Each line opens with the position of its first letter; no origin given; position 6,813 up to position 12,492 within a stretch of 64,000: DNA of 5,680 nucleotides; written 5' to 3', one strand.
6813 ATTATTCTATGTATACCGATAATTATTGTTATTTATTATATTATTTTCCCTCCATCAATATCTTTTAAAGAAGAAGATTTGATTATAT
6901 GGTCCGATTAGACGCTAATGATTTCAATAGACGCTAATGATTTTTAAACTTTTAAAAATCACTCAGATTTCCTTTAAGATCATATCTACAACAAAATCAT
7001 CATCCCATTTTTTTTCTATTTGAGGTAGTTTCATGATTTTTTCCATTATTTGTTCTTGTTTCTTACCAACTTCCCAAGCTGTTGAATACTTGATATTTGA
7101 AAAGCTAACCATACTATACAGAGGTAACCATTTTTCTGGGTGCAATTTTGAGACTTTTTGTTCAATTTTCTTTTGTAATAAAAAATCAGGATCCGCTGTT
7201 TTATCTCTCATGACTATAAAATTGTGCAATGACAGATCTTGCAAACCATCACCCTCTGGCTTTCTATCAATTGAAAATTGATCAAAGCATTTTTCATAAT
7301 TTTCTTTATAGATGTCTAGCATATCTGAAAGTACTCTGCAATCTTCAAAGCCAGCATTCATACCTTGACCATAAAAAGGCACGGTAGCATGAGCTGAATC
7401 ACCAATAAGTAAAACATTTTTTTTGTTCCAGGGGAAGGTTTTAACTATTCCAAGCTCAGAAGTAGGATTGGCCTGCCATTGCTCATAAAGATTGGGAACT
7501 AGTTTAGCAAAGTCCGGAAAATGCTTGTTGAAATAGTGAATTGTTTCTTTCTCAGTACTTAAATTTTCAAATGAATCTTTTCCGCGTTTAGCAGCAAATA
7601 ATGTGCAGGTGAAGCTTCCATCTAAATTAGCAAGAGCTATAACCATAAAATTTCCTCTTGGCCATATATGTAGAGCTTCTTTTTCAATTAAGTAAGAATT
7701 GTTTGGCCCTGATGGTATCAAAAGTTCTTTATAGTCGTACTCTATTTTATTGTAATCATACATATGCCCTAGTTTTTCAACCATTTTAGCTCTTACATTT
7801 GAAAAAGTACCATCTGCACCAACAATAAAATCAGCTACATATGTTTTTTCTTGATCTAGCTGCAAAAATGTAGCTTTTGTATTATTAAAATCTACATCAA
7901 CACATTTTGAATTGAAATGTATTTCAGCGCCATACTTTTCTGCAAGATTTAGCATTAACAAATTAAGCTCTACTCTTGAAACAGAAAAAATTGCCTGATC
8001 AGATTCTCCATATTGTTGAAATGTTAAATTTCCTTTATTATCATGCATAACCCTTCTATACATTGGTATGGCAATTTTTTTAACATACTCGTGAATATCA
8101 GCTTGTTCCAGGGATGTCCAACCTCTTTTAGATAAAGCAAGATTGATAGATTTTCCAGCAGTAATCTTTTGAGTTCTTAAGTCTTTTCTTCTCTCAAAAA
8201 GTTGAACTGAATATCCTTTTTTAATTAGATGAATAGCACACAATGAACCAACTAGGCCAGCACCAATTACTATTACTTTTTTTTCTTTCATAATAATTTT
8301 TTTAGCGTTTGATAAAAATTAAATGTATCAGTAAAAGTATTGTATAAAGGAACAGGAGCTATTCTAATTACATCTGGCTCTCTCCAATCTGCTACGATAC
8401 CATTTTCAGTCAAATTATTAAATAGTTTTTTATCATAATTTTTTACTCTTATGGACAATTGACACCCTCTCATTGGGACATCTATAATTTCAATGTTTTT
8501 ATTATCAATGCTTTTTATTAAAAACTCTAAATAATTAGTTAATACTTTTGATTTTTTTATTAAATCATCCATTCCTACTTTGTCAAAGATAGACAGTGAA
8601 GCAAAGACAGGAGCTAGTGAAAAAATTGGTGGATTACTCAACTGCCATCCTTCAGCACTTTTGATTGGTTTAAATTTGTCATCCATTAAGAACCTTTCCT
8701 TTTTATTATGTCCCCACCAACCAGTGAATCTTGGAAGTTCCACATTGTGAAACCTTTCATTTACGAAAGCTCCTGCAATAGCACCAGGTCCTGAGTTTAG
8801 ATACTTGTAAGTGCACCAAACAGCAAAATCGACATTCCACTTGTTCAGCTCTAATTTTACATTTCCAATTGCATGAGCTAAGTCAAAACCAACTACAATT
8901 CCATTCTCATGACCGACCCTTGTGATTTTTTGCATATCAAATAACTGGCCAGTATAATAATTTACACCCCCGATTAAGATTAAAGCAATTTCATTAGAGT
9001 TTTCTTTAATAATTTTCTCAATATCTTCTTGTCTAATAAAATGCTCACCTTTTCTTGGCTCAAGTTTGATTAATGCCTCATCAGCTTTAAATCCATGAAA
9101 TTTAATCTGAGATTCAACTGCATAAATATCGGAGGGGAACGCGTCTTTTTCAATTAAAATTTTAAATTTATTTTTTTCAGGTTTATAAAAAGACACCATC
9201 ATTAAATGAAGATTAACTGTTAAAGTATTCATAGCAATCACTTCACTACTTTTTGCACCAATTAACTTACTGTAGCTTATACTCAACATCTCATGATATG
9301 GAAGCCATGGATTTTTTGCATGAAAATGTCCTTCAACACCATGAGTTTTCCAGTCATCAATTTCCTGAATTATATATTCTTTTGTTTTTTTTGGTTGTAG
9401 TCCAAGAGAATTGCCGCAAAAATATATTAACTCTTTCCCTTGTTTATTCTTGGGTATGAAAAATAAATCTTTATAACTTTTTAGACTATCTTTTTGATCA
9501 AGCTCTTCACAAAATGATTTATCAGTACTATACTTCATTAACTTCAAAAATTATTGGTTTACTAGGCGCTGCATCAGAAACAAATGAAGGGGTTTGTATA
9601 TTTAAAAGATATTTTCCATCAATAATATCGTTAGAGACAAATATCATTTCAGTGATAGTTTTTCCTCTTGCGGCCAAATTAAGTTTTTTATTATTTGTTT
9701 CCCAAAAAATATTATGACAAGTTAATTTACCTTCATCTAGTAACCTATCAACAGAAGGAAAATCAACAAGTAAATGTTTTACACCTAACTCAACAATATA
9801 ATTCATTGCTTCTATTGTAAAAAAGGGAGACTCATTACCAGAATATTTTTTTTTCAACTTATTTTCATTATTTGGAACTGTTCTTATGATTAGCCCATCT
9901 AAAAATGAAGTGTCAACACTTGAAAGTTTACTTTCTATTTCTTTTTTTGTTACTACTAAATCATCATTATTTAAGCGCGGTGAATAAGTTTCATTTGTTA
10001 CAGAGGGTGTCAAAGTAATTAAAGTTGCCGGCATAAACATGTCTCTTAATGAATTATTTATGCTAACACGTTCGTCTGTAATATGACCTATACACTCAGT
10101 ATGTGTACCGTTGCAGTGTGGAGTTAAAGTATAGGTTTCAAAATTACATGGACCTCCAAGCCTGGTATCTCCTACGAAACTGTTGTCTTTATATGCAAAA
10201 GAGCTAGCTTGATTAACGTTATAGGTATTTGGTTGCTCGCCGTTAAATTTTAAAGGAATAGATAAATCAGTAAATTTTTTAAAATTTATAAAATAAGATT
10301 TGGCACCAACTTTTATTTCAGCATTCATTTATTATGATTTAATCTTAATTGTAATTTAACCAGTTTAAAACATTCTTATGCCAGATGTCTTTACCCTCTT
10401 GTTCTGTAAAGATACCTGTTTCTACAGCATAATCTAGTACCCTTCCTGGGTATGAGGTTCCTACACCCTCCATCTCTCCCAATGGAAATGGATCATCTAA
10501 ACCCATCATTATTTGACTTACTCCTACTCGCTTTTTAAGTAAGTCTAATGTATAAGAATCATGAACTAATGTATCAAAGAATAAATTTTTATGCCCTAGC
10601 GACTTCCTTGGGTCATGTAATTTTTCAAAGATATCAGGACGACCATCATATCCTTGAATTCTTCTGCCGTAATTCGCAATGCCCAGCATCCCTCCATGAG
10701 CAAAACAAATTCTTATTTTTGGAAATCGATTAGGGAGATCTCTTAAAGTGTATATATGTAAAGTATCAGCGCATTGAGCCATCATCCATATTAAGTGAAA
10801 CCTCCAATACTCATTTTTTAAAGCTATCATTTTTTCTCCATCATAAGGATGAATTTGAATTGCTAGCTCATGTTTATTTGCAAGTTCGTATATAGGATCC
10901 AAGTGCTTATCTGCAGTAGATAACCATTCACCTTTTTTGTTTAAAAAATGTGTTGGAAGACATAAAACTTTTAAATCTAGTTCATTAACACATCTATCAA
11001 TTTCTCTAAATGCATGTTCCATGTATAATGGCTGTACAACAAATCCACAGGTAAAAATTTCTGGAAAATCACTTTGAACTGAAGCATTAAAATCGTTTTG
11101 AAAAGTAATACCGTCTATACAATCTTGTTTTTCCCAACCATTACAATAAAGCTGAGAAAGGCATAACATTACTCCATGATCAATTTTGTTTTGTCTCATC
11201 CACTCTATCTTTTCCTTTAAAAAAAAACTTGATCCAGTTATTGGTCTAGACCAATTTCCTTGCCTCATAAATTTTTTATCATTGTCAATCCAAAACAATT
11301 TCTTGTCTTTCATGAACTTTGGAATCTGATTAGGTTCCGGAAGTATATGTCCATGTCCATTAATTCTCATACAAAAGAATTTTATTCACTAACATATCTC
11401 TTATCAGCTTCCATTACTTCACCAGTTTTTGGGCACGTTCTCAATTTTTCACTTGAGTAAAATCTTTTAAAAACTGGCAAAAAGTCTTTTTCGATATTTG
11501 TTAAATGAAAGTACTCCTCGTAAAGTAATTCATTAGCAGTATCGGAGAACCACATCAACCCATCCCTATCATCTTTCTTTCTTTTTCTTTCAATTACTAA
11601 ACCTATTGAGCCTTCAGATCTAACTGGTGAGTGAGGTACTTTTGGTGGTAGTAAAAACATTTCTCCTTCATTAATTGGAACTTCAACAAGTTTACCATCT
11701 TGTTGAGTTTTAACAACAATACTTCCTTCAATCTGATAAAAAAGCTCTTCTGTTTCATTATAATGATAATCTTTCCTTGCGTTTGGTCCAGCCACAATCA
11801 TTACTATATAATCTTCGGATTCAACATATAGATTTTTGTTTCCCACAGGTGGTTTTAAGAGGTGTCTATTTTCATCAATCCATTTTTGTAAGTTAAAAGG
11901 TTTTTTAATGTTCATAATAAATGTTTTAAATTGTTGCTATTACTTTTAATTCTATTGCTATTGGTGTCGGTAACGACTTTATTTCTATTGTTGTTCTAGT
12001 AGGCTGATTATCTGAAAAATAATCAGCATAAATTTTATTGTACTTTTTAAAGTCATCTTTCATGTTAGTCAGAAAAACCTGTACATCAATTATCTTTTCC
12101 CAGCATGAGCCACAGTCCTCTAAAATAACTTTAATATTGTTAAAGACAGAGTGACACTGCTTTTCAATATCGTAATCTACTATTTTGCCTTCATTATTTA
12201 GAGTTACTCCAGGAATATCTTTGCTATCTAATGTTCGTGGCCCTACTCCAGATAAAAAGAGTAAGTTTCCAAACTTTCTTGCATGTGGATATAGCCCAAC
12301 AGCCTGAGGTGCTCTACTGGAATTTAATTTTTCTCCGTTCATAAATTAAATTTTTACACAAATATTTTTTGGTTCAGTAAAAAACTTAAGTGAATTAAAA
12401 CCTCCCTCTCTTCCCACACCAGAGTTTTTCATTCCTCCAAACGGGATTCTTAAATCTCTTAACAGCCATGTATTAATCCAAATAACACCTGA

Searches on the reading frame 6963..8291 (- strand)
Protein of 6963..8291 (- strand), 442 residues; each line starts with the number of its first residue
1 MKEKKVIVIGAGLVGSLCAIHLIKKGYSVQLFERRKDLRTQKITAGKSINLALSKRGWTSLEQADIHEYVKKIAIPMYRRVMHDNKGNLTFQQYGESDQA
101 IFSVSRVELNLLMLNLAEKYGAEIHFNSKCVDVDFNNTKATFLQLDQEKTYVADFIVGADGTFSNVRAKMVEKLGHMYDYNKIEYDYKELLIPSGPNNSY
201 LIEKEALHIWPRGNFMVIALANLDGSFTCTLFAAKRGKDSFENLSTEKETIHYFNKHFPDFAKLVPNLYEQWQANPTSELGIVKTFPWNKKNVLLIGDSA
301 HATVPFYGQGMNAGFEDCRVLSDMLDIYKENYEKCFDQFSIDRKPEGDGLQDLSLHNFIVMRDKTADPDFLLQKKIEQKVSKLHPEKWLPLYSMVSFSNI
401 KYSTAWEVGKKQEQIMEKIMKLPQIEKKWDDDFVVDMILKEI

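Call 3: search_protein_families(library=ncbifam, proteins=[window:6963-8291:-], max_evalue=0.00001)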
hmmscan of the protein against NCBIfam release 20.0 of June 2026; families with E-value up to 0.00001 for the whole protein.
window:6963-8291:- (442 aa): 62 families (the best 25 are shown)
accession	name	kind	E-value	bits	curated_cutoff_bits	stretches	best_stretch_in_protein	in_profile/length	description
NF053548.1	violacein_VioC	equivalog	2.4e-54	185.1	760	1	4-413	2-420/429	NADP-dependent violacein biosynthesis oxygenase VioC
NF005243.0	PRK06753.1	equivalog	4.6e-30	104.7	365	1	5-342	2-319/374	hypothetical protein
NF033623.1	urate_HpxO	equivalog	2.8e-29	102.2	500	1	5-345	1-330/381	FAD-dependent urate hydroxylase HpxO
NF005313.0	PRK06847.1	subfamily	1.4e-26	93.4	372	2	3-173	4-172/375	hypothetical protein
TIGR01988.1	Ubi-OHases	subfamily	5.7e-23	81.4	224.65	2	6-170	2-171/387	ubiquinone biosynthesis hydroxylase, UbiH/UbiF/VisC/COQ6 family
TIGR02032.1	GG-red-SF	subfamily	5.9e-22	78.7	158.8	1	6-171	3-156/297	geranylgeranyl reductase family protein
NF006021.0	PRK08163.1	equivalog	4.1e-21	75.5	459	1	2-344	4-340/398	3-hydroxybenzoate 6-monooxygenase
TIGR01984.1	UbiH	equivalog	4.2e-20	71.9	392.2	1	5-172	1-170/382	2-octaprenyl-6-methoxyphenyl hydroxylase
NF004829.0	PRK06183.1-3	subfamily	3.8e-19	68.8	390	1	288-356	285-355/520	bifunctional 3-(3-hydroxy-phenyl)propionate/3-hydroxycinnamic acid hydroxylase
NF006460.0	PRK08849.1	equivalog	1.1e-18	67.2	598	1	2-346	4-336/386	2-octaprenyl-3-methyl-6-methoxy-1,4-benzoquinol hydroxylase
NF005720.0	PRK07538.1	subfamily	1.7e-18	66.8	400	1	3-171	2-174/418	hypothetical protein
NF005788.0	PRK07608.1-3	equivalog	1.8e-18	66.5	478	2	5-171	4-173/388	UbiH/UbiF family hydroxylase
NF033476.1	tet_destruct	subfamily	6.5e-18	64.9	550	1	2-340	2-330/386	tetracycline destructase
NF005786.0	PRK07608.1-1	equivalog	2.5e-16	59.4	597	1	5-181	12-188/393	UbiH/UbiF family hydroxylase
NF005951.1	PRK08020.1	equivalog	3.3e-16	59.1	590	1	4-168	3-170/388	3-demethoxyubiquinol 3-hydroxylase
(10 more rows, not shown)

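Call 4: search_protein_families(library=pfam, proteins=[window:6963-8291:-], max_evalue=0.00001)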
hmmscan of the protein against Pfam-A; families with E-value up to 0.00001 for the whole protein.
window:6963-8291:- (442 aa): 5 families
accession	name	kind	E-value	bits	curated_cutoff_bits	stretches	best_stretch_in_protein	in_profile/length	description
PF01494.25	FAD_binding_3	-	7.4e-23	81.8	22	1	5-346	3-341/349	FAD binding domain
PF01266.30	DAO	-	1.2e-11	45.2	27.9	1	5-40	1-37/353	FAD dependent oxidoreductase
PF07992.20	Pyr_redox_2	-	2.9e-07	30.6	26.1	0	2-57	141-197/291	Pyridine nucleotide-disulphide oxidoreductase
PF03486.20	HI0933_like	-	3.3e-07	30.5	50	1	5-164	2-166/244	HI0933-like protein Rossmann domain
PF13450.12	NAD_binding_8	-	4e-06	27.4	21.9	1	8-38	1-31/68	NAD(P)-binding Rossmann-like domain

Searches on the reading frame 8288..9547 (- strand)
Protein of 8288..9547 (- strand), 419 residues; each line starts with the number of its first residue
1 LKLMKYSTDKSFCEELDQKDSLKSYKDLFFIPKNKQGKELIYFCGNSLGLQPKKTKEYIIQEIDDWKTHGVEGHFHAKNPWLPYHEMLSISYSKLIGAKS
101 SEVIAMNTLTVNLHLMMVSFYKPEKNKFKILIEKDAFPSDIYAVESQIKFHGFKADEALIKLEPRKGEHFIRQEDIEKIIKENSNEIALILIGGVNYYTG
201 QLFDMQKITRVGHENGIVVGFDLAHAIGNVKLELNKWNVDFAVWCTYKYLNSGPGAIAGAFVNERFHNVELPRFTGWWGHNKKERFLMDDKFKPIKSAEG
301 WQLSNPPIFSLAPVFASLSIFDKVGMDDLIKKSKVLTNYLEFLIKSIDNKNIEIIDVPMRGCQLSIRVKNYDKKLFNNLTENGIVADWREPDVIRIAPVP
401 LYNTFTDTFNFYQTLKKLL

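Call 3: search_protein_families(library=ncbifam, proteins=[window:8288-9547:-], max_evalue=0.00001)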
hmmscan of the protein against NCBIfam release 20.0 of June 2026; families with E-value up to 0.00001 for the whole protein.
window:8288-9547:- (419 aa): 9 families
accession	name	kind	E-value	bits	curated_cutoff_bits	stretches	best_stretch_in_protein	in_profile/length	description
TIGR01814.1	kynureninase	equivalog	7.7e-135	449.8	246.4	1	13-418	1-398/400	kynureninase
TIGR01979.1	sufS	subfamily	1.7e-11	43.6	475.1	1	86-370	65-338/403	SufS family cysteine desulfurase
TIGR01977.1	am_tr_V_EF2568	hypoth_equivalog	1.4e-09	37.5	377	1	94-374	55-317/376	cysteine desulfurase family protein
TIGR03403.1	nifS_epsilon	equivalog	2.4e-09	36.5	587.7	1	126-265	89-217/382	NifS family cysteine desulfurase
NF006810.0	PRK09331.1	subfamily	1.8e-08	33.6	301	1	173-254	147-229/397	Sep-tRNA:Cys-tRNA synthetase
TIGR02006.1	IscS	equivalog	5.4e-08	32.3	643.2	1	93-265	57-219/402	IscS subfamily cysteine desulfurase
TIGR03402.1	FeS_nifS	equivalog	1e-07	31.1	530.75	1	93-262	52-210/379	cysteine desulfurase NifS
NF010611.0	PRK14012.1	equivalog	2.1e-07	30.2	548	1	94-265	62-223/406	IscS subfamily cysteine desulfurase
TIGR02539.1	SepCysS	equivalog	4.2e-06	26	365.25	1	174-257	134-218/370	O-phospho-L-seryl-tRNA:Cys-tRNA synthase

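Call 4: search_protein_families(library=pfam, proteins=[window:8288-9547:-], max_evalue=0.00001)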
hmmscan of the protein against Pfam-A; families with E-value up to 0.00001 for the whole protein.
window:8288-9547:- (419 aa): 2 families
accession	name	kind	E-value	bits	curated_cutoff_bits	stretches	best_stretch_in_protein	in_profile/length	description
PF22580.2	KYNU_C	-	1.4e-17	63.9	27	1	331-415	3-90/90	Kynureninase C-terminal domain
PF00266.25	Aminotran_5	-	7.7e-14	51.9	21.5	1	91-377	51-325/371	Aminotransferase class-V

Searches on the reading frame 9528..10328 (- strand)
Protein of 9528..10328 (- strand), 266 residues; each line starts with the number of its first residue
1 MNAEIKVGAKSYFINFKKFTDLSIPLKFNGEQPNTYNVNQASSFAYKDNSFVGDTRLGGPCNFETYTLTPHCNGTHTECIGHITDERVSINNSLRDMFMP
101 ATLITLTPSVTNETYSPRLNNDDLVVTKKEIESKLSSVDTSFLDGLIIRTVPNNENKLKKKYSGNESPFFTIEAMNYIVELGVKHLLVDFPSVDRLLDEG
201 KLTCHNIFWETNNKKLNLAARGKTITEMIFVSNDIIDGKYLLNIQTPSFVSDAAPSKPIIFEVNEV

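Call 3: search_protein_families(library=ncbifam, proteins=[window:9528-10328:-], max_evalue=0.00001)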
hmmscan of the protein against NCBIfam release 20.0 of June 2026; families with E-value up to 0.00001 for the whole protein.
window:9528-10328:- (266 aa): 0 families

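Call 4: search_protein_families(library=pfam, proteins=[window:9528-10328:-], max_evalue=0.00001)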
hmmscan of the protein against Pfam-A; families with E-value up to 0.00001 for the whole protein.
window:9528-10328:- (266 aa): 1 family
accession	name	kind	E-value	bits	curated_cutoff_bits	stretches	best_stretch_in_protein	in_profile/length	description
PF04199.19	Cyclase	-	2.1e-14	54.4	23.1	1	21-195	2-142/142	Putative cyclase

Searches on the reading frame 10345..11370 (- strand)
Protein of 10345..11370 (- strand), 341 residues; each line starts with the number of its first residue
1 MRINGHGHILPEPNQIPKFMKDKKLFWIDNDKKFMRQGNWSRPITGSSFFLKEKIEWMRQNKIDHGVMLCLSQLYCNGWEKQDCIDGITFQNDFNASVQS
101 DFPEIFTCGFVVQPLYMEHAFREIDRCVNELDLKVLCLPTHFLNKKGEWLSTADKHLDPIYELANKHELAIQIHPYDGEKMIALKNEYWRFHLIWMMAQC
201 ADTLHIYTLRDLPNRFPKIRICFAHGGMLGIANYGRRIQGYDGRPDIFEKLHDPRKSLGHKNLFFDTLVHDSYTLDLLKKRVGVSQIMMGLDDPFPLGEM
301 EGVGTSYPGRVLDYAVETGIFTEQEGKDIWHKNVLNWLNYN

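Call 3: search_protein_families(library=ncbifam, proteins=[window:10345-11370:-], max_evalue=0.00001)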
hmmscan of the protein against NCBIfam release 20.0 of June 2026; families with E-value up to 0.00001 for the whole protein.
window:10345-11370:- (341 aa): 0 families

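Call 4: search_protein_families(library=pfam, proteins=[window:10345-11370:-], max_evalue=0.00001)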
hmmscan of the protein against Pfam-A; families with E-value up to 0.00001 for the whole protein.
window:10345-11370:- (341 aa): 1 family
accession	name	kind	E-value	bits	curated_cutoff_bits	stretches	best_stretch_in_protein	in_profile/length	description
PF04909.20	Amidohydro_2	-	5.3e-15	56.4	26.4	1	91-300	66-254/289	Amidohydrolase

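Call 90: search_solved_structures(query=window:10345-11370:-, max_evalue=0.00001)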
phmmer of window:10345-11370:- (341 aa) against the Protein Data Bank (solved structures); distinct sequences matched with E-value up to 0.00001: 13.
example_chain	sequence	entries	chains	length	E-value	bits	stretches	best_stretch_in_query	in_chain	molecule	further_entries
4igm_A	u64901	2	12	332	3.5e-28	101.9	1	1-301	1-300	2-amino-3-carboxymuconate-6-semialdehyde decarboxylase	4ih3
4ofc_A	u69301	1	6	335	3.6e-28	101.8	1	1-301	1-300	2-amino-3-carboxymuconate-6-semialdehyde decarboxylase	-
2wm1_A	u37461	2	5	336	3.6e-28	101.8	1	1-301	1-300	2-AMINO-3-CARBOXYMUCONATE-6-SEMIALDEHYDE DECARBOXYLASE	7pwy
4ign_A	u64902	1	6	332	1.3e-27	100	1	31-301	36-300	2-amino-3-carboxymuconate-6-semialdehyde decarboxylase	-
2hbv_A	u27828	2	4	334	4.5e-11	45.6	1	34-302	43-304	2-amino-3-carboxymuconate 6-semialdehyde decarboxylase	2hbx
6mgs_A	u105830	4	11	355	5.5e-11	45.3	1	34-302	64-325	2-amino-3-carboxymuconate 6-semialdehyde decarboxylase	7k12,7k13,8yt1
6mgt_A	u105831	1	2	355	7.3e-11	44.9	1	34-302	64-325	2-amino-3-carboxymuconate 6-semialdehyde decarboxylase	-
4ifk_B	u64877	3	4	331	1.5e-10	43.8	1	43-302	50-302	2-amino-3-carboxymuconate 6-semialdehyde decarboxylase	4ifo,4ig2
4ifr_A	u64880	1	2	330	2.8e-10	42.9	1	34-302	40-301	2-amino-3-carboxymuconate 6-semialdehyde decarboxylase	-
4ifk_A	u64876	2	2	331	2.8e-10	42.9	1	34-302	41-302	2-amino-3-carboxymuconate 6-semialdehyde decarboxylase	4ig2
4era_A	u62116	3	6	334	3.1e-10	42.8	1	34-302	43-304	2-amino-3-carboxymuconate 6-semialdehyde decarboxylase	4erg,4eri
8yt2_A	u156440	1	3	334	4e-10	42.4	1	34-302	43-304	2-amino-3-carboxymuconate 6-semialdehyde decarboxylase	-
4epk_A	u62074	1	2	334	1e-09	41.1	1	34-302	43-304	2-amino-3-carboxymuconate 6-semialdehyde decarboxylase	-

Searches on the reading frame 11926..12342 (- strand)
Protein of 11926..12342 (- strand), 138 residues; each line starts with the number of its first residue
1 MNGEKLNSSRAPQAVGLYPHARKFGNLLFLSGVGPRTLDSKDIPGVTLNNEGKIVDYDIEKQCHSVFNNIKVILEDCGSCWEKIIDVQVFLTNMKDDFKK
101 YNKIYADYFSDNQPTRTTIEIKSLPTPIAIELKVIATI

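Call 3: search_protein_families(library=ncbifam, proteins=[window:11926-12342:-], max_evalue=0.00001)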
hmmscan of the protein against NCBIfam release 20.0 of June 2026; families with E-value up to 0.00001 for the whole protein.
window:11926-12342:- (138 aa): 3 families
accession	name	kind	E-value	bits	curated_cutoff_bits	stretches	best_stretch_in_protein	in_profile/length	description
TIGR00004.1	TIGR00004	subfamily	1.5e-27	96.2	106.25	1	6-137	4-124/125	Rid family detoxifying hydrolase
NF008490.0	PRK11401.1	equivalog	2.3e-12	46.9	222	1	7-136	6-125/129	enamine/imine deaminase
TIGR03610.1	RutC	equivalog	1.4e-09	38.1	169.1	1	51-137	39-125/127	pyrimidine utilization protein C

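Call 4: search_protein_families(library=pfam, proteins=[window:11926-12342:-], max_evalue=0.00001)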
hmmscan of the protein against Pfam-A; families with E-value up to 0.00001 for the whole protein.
window:11926-12342:- (138 aa): 1 family
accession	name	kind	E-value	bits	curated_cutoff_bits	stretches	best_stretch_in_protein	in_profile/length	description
PF01042.26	Ribonuc_L-PSP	-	5.9e-26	91.3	27.3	1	10-137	3-120/121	Endoribonuclease L-PSP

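Call 91: search_solved_structures(query=window:11926-12342:-, max_evalue=1e-10)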
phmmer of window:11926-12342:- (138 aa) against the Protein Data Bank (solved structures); distinct sequences matched with E-value up to 1e-10: 23.
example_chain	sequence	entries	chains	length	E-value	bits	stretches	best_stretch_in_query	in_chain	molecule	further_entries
5yu2_A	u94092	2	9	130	5.1e-21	78.2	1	6-137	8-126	Translation initiation inhibitor homologue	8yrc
2dyy_A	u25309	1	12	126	2.8e-20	75.9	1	8-136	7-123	UPF0076 protein PH0854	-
6izh_A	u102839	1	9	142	9.9e-20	74.1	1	5-136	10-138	2-aminomuconate deaminase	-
5y6u_A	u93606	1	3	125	5.7e-19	71.6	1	9-137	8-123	YabJ protein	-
1qd9_A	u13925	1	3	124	5.8e-19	71.6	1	10-137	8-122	PURINE REGULATORY PROTEIN YABJ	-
1xrg_A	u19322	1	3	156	9e-19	71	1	5-136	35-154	Putative translation initiation inhibitor, yjgF family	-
7cd2_A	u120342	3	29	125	1.5e-18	70.2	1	9-137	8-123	YabJ protein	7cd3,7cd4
2csl_A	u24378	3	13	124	1.6e-18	70.1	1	5-136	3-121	protein translation initiation inhibitor | translation initiation inhibitor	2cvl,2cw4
3l7q_A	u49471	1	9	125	4.7e-18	68.6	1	4-137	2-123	Putative translation initiation inhibitor, aldR regulator-like protein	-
5v4d_A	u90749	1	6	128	1.1e-17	67.5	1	7-137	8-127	Putative translational inhibitor protein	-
1jd1_A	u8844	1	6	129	5.1e-17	65.3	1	10-136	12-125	HYPOTHETICAL 13.9 KDA PROTEIN IN FCY2-PET117 INTERGENIC REGION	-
2b33_A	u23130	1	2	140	5.6e-17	65.1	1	7-136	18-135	protein synthesis inhibitor, putative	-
8v8r_A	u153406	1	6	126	8e-17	64.6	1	6-138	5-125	Enamine/imine deaminase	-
3quw_A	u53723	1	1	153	2.8e-16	62.9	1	8-136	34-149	Protein MMF1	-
5hp7_A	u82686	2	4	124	3.2e-16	62.7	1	5-138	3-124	Reactive Intermediate Deaminase A, chloroplastic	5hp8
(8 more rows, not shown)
